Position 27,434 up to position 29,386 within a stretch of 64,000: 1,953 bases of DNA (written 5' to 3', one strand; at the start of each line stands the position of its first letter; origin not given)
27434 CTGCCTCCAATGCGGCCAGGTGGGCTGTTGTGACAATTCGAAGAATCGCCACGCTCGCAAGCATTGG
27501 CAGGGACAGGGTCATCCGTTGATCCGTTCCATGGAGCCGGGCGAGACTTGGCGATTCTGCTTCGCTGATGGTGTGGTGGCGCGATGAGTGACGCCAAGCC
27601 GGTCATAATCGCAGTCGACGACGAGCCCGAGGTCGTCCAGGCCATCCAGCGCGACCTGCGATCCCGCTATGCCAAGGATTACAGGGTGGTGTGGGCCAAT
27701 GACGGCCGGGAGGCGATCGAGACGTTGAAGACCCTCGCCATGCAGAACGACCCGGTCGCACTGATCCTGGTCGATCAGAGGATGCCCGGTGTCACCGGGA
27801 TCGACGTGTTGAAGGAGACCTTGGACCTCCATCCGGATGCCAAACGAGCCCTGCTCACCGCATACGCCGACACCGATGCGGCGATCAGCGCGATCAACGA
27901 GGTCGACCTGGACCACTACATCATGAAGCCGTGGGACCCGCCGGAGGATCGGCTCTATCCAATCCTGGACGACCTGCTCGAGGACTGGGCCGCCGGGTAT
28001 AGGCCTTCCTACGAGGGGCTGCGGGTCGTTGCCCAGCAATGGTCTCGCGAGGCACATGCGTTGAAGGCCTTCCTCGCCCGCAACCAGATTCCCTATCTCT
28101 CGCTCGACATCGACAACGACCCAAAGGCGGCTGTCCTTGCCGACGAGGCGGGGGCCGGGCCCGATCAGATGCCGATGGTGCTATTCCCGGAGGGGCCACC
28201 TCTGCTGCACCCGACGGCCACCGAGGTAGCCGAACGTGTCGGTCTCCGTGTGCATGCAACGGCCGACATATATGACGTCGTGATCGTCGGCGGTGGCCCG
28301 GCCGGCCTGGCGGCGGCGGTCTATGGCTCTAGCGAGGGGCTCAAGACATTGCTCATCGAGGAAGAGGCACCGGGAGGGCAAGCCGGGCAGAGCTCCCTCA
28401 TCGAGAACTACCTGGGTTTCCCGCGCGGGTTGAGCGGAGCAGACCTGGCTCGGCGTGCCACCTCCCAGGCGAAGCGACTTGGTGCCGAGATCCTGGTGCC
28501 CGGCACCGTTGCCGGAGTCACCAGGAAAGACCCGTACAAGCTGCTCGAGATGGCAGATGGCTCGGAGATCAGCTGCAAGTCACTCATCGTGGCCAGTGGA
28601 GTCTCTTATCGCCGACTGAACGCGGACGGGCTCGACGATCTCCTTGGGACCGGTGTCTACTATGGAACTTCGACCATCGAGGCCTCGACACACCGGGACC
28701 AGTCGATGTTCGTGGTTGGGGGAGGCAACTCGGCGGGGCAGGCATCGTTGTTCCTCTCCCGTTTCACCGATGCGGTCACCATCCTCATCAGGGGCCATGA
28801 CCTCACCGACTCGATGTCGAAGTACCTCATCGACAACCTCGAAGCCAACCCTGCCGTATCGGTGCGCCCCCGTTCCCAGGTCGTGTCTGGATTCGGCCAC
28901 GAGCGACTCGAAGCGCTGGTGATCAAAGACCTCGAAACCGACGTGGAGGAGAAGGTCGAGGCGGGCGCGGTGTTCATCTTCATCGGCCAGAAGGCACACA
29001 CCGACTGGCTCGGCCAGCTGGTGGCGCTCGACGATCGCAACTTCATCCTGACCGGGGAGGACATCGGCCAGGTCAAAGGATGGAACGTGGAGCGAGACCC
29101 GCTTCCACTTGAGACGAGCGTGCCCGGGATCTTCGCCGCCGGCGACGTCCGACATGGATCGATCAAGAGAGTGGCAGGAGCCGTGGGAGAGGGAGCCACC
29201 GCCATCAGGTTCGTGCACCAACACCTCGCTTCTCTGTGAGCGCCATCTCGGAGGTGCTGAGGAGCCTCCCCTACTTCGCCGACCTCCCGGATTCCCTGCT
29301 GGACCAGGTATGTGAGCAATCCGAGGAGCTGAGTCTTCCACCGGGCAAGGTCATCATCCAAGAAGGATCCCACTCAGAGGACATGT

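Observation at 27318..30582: Coupled trio: UBP zinc finger, receiver fused to a cysteine-less TrxR-like flavoprotein, and a cNMP-binding histidine kinase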

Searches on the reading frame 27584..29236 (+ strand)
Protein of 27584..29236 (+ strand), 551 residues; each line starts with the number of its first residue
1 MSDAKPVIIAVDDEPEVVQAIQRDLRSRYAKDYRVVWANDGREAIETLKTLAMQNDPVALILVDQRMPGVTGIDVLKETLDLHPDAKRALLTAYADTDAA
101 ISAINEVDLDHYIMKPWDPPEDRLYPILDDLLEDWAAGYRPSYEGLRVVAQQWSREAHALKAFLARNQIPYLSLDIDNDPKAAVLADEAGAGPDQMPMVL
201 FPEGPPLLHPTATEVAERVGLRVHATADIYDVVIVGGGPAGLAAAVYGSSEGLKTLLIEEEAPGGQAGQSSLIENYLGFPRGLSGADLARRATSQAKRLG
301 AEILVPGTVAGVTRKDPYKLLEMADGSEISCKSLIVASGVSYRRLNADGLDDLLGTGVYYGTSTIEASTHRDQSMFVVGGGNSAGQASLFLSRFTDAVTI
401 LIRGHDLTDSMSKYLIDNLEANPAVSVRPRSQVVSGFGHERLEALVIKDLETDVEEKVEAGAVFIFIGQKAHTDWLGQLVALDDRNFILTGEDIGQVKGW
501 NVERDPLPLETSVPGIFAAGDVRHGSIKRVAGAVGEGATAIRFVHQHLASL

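Call 3: search_protein_families(library=pfam, proteins=[window:27584-29236:+], max_evalue=0.01)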
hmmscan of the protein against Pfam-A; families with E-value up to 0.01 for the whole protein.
window:27584-29236:+ (551 aa): 13 families
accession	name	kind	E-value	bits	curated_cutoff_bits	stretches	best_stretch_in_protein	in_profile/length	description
PF07992.20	Pyr_redox_2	-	2e-36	126.4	26.1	1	230-537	1-291/291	Pyridine nucleotide-disulphide oxidoreductase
PF00072.30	Response_reg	-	5.1e-16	59.3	30.2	1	8-120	1-104/111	Response regulator receiver domain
PF13738.12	Pyr_redox_3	-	4.1e-12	46.4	30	2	296-414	91-206/305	Pyridine nucleotide-disulphide oxidoreductase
PF03486.20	HI0933_like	-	3.5e-08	33.6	50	1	231-262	2-33/244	HI0933-like protein Rossmann domain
PF01266.30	DAO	-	5.2e-08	33.2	27.9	1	231-270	1-42/353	FAD dependent oxidoreductase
PF12831.13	FAD_oxidored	-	8.3e-08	32.4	27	1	231-267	1-38/416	FAD dependent oxidoreductase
PF00070.33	Pyr_redox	-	1.2e-07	32.6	22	1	375-440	2-70/82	Pyridine nucleotide-disulphide oxidoreductase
PF00890.30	FAD_binding_2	-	9.7e-06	25.5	20.4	1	231-267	1-38/414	FAD binding domain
PF01946.23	Thi4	-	9.9e-06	25.4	26.2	1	230-267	18-57/235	Thi4 family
PF01494.25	FAD_binding_3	-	9.3e-05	22.2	22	1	230-273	2-45/349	FAD binding domain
PF01134.28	GIDA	-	0.00019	21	22.1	1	231-260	1-30/391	Glucose inhibited division protein A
PF13450.12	NAD_binding_8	-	0.00032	21.4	21.9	1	234-269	1-37/68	NAD(P)-binding Rossmann-like domain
PF05834.18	Lycopene_cycl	-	0.00059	19.5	23.4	0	231-260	1-32/380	Lycopene cyclase protein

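Call 4: search_protein_families(library=ncbifam, proteins=[window:27584-29236:+], max_evalue=0.01)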
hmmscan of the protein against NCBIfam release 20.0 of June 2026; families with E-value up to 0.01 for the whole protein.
window:27584-29236:+ (551 aa): 138 families (the best 25 are shown)
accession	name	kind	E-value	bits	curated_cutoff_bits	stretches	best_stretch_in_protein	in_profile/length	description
TIGR01292.1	TRX_reduct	equivalog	3.2e-65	219.9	343.45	1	230-546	1-298/300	thioredoxin-disulfide reductase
TIGR03143.1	AhpF_homolog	hypoth_equivalog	2.1e-47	162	687.65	1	227-543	2-303/555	putative alkyl hydroperoxide reductase F subunit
TIGR03140.1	AhpF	equivalog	3.4e-43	147.9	502.9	1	225-540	208-504/515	alkyl hydroperoxide reductase subunit F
NF053512.1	nitric_RR_NosR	exception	9.1e-29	100.7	400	1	8-119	1-104/422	response regulator c-di-GMP phosphodiesterase, NosR family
NF007614.0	PRK10262.1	equivalog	4.7e-26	91.6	644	1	229-541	6-307/321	thioredoxin-disulfide reductase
TIGR04018.1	Bthiol_YpdA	hypoth_equivalog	1.2e-15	57.1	339.9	2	323-525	106-291/316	YpdA family putative bacillithiol disulfide reductase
TIGR02053.1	MerA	equivalog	8e-15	54.8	454.45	1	319-537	117-323/465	mercury(II) reductase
TIGR01350.1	lipoamide_DH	equivalog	9.5e-15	54.2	408.8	2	230-266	2-38/461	dihydrolipoyl dehydrogenase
NF008469.0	PRK11361.1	equivalog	4.7e-13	48.6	714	1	6-121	5-111/461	acetoacetate metabolism transcriptional regulator AtoC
NF052573.1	HisKinEspAMyxo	equivalog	1.4e-09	36.6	1400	1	4-118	631-738/755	serine histidine kinase EspA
NF041734.1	resp_reg_RppA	equivalog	8.8e-09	35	250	1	8-118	3-106/229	two-component system response regulator RppA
NF007689.0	PRK10365.1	equivalog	9.5e-09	34.5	760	1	5-119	5-110/441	sigma-54-dependent response regulator transcription factor ZraR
NF004945.0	PRK06292.2-3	equivalog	1e-08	34.5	494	1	324-491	123-288/457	dihydrolipoyl dehydrogenase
TIGR02032.1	GG-red-SF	subfamily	2.3e-08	34.1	158.8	1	230-262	1-33/297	geranylgeranyl reductase family protein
TIGR01316.1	gltA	equivalog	2.6e-08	33.1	471.75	1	371-547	271-448/449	NADPH-dependent glutamate synthase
TIGR02200.1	GlrX_actino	hypoth_equivalog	1.7e-07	31.5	89.5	1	148-219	4-75/77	mycoredoxin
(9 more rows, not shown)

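Call 6: find_homologous_proteins(query=window:27584-29236:+, max_evalue=1e-10)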
Query window:27584-29236:+ (551 aa): 8000 proteins with E <= 1e-10 among 8000 candidates; the best 120 are listed.
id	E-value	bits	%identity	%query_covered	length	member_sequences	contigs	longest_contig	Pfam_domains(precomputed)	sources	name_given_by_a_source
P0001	0.0e+0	1222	100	100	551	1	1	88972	PF01946.24,PF01266.31,PF00890.31,PF07992.21,PF00070.34,PF13738.13,PF03486.21,PF00072.31,PF12831.14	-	-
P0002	0.0e+0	1111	90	100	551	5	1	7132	PF01946.24,PF01266.31,PF00890.31,PF07992.21,PF00070.34,PF13738.13,PF03486.21,PF00072.31,PF12831.14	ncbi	ncbi:MAG: FAD-dependent oxidoreductase [Acidimicrobiia bacterium]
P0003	2.1e-285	966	74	100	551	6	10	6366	PF01266.31,PF07992.21,PF00070.34,PF13738.13,PF03486.21,PF00072.31,PF01134.29,PF12831.14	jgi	jgi:thioredoxin reductase (NADPH)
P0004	5.7e-283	958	76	100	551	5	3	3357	PF13450.13,PF07992.21,PF00070.34,PF03486.21,PF00072.31,PF01134.29,PF01494.26,PF12831.14,PF01946.24,PF01266.31,PF00890.31,PF13738.13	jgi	jgi:thioredoxin reductase (NADPH)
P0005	2.0e-282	956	75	100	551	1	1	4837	PF01266.31,PF13450.13,PF00890.31,PF07992.21,PF00070.34,PF13738.13,PF03486.21,PF00072.31,PF12831.14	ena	-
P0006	2.2e-282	956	75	100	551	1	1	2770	PF01266.31,PF13450.13,PF00890.31,PF07992.21,PF00070.34,PF13738.13,PF03486.21,PF00072.31,PF01134.29,PF12831.14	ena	-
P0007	2.4e-282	955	76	100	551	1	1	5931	PF01946.24,PF01266.31,PF00890.31,PF07992.21,PF00070.34,PF13738.13,PF03486.21,PF00072.31,PF01134.29,PF12831.14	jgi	jgi:thioredoxin reductase (NADPH)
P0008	3.0e-282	955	75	100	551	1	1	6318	PF01266.31,PF00890.31,PF07992.21,PF00070.34,PF13738.13,PF03486.21,PF00072.31,PF12831.14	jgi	-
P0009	6.0e-282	954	75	100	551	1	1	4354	PF01266.31,PF00890.31,PF07992.21,PF00070.34,PF13738.13,PF03486.21,PF00072.31,PF01134.29,PF12831.14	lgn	-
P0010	1.3e-281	953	75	100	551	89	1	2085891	PF13450.13,PF07992.21,PF00070.34,PF03486.21,PF00072.31,PF01134.29,PF01494.26,PF12831.14,PF01946.24,PF01266.31,PF00890.31,PF13738.13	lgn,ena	-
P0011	3.0e-281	952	75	100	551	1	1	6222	PF01266.31,PF13450.13,PF07992.21,PF00070.34,PF13738.13,PF03486.21,PF00072.31,PF01134.29,PF01494.26,PF12831.14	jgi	jgi:thioredoxin reductase (NADPH)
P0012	3.0e-281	952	75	100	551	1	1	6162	PF01266.31,PF00890.31,PF07992.21,PF00070.34,PF13738.13,PF03486.21,PF00072.31,PF01134.29,PF12831.14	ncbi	ncbi:MAG TPA: FAD-dependent oxidoreductase [Acidimicrobiia bacterium]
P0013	3.0e-281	952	75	100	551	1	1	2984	PF01266.31,PF13450.13,PF00890.31,PF07992.21,PF00070.34,PF13738.13,PF03486.21,PF00072.31,PF01134.29,PF12831.14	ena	-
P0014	4.6e-281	951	75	100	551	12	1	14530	PF01946.24,PF01266.31,PF13450.13,PF00890.31,PF07992.21,PF00070.34,PF13738.13,PF03486.21,PF00072.31,PF01134.29,PF12831.14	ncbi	-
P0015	1.4e-280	950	75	100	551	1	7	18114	PF01266.31,PF00890.31,PF07992.21,PF00070.34,PF13738.13,PF03486.21,PF00072.31,PF01134.29,PF12831.14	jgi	jgi:thioredoxin reductase (NADPH)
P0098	1.1e-249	848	68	100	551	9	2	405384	PF01266.31,PF07992.21,PF00070.34,PF13738.13,PF03486.21,PF00072.31,PF12831.14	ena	-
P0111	3.6e-248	843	67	100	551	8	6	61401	PF01946.24,PF01266.31,PF13450.13,PF00890.31,PF07992.21,PF00070.34,PF13738.13,PF03486.21,PF00072.31,PF12831.14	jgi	jgi:thioredoxin reductase (NADPH)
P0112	3.9e-248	843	69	100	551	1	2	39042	PF01266.31,PF13450.13,PF07992.21,PF00070.34,PF13738.13,PF00072.31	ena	-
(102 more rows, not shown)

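Call 8: search_solved_structures(query=window:27584-29236:+, max_evalue=0.00001, show_alignments=2)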
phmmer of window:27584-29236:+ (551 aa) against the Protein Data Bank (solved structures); distinct sequences matched with E-value up to 0.00001: 79 (the best 60 are shown).
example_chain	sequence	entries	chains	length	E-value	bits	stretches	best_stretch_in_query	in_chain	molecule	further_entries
4gcm_A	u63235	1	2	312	1.1e-41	146.3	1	230-547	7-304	Thioredoxin reductase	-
7jyp_A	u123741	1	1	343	4.4e-41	144.4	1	227-543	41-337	Thioredoxin reductase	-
2q7v_A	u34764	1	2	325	1.1e-40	143.1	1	225-551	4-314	Thioredoxin reductase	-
5mh4_A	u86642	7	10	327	8.6e-40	140.1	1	223-546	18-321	Thioredoxin reductase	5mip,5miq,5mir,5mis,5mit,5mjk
7aaw_A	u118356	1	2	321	2.4e-39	138.6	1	228-546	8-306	Thioredoxin reductase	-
5uwy_A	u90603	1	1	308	1e-37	133.3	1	229-550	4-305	Thioredoxin reductase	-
4zn0_A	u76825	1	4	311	3.6e-36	128.2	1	227-548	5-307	Thioredoxin reductase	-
2a87_A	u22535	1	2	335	7.7e-36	127.1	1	227-542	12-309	Thioredoxin reductase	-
5uth_A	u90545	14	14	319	1.1e-35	126.6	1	226-541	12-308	Thioredoxin reductase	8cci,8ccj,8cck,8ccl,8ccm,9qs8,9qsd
9xub_A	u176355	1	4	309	2.1e-35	125.6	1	229-542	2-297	Thioredoxin reductase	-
9vv4_A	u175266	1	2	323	5.8e-34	120.9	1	229-550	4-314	Thioredoxin reductase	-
6bwt_A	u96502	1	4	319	1.3e-31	113.2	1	225-548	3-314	Thioredoxin reductase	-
31lc_A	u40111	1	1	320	1.5e-31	112.9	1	231-550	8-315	Thioredoxin reductase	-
7p9e_A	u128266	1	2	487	7.4e-31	110.6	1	231-548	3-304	Thioredoxin reductase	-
7p9d_A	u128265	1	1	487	1.2e-30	109.9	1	231-548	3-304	Thioredoxin reductase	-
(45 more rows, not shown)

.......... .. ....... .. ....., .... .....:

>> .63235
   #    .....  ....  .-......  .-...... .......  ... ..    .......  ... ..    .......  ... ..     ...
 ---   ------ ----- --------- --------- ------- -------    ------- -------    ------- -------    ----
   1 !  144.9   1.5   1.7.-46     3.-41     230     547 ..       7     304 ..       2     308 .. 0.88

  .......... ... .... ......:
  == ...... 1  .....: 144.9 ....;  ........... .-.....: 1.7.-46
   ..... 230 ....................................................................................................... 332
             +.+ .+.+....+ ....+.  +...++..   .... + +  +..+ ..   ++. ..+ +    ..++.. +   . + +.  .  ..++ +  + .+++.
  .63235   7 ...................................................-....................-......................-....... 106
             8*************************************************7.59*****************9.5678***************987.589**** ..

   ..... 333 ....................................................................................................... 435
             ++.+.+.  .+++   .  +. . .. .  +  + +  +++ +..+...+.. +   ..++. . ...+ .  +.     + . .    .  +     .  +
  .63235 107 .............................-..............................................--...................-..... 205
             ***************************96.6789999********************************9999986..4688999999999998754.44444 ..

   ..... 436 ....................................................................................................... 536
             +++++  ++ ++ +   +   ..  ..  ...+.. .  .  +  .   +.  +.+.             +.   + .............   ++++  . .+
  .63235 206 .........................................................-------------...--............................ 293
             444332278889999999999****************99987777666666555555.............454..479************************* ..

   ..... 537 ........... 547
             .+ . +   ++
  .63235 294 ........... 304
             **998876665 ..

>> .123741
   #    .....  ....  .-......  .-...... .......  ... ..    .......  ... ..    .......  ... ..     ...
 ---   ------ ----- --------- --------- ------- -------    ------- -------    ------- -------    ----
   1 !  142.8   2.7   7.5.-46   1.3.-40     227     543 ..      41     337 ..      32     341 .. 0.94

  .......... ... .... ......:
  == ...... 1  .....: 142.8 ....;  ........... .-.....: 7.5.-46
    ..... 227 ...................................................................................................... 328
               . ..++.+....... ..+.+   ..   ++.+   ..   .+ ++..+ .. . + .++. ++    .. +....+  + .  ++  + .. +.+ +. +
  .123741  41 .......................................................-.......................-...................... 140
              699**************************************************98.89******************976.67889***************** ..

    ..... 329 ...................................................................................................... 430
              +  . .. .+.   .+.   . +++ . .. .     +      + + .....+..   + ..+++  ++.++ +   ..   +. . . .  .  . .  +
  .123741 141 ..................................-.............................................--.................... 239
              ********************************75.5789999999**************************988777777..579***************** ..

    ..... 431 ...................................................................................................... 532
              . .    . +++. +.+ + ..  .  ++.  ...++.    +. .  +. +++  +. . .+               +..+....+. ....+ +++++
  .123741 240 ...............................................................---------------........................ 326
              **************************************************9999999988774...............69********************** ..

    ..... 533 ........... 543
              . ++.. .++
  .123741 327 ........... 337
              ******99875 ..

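Call 14: find_encoding_contigs(protein=P0010, flank=6000, max_places=3)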
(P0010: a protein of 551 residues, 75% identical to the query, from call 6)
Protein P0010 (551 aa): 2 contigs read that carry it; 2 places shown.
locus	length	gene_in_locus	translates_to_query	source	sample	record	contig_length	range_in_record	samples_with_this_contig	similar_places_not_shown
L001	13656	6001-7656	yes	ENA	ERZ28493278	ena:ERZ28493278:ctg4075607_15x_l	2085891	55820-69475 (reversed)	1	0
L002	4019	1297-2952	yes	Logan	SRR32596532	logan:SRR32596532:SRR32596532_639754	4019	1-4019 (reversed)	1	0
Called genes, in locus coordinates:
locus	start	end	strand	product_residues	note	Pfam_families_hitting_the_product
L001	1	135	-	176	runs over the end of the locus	PF05163:DinB (weak), PF12867:DinB_2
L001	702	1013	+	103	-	-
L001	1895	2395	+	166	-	PF00111:Fer2, PF13085:Fer2_3 (faint), PF01799:Fer2_2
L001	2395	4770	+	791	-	PF01315:Ald_Xan_dh_C, PF02738:MoCoBD_1, PF20256:MoCoBD_2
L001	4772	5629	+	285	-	PF00941:FAD_binding_5, PF03450:CO_deh_flav_C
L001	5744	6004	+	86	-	PF02148:zf-UBP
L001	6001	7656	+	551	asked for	PF00072:Response_reg, PF01946:Thi4 (faint), PF00890:FAD_binding_2 (weak), PF01266:DAO (weak), PF07992:Pyr_redox_2, PF12831:FAD_oxidored, PF13738:Pyr_redox_3, PF00070:Pyr_redox, +4 more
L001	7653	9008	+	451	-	PF00027:cNMP_binding, PF02518:HATPase_c, PF14501:HATPase_c_5 (weak)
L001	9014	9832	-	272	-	PF00582:Usp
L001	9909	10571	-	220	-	PF03588:Leu_Phe_trans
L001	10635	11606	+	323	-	PF08240:ADH_N, PF00107:ADH_zinc_N, PF13602:ADH_zinc_N_2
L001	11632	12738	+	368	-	PF01266:DAO, PF13450:NAD_binding_8 (faint)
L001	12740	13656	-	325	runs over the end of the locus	PF06271:RDD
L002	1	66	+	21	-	?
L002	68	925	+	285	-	PF00941:FAD_binding_5, PF03450:CO_deh_flav_C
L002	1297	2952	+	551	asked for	PF00072:Response_reg, PF01946:Thi4 (faint), PF00890:FAD_binding_2 (weak), PF01266:DAO (weak), PF07992:Pyr_redox_2, PF12831:FAD_oxidored, PF13738:Pyr_redox_3, PF00070:Pyr_redox, +4 more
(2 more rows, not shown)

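Call 23: search_protein_representatives(protein=window:27584-29236:+)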
Query: 551 residues. Proteins with E-value up to 0.001 (for the whole library): 62251; up to 1e-10: 20327; up to 1e-30: 3205. The best 150 are listed.
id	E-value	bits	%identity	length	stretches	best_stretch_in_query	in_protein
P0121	2.2e-182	623.9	51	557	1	5-550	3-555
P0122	1.9e-169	581.2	50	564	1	4-548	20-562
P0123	6.0e-169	579.6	49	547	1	5-549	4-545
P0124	8.8e-160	549.3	47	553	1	4-550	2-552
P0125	8.3e-156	536.2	47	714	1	5-550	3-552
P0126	8.0e-153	526.4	54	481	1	5-459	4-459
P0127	8.1e-145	500.0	44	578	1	4-550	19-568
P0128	3.5e-143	494.6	43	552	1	4-549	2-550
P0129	2.7e-139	481.8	56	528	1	4-384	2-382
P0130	3.8e-136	471.3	44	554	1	5-549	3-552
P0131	2.0e-133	462.4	51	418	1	71-485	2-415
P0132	1.9e-129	449.2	42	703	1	3-551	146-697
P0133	5.0e-129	447.9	43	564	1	4-548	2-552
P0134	7.7e-129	447.2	43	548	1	8-550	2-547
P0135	4.9e-126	438.0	40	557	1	4-548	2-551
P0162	3.6e-113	395.5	39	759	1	4-548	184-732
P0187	3.6e-106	372.4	48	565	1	147-550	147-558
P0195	4.3e-105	368.9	47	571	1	145-550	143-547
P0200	3.7e-103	362.5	46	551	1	142-551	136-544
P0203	1.7e-102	360.3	46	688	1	145-550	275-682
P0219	5.1e-98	345.5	45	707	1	142-550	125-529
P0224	1.0e-97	344.5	46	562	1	146-549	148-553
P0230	2.5e-96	339.9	44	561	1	145-549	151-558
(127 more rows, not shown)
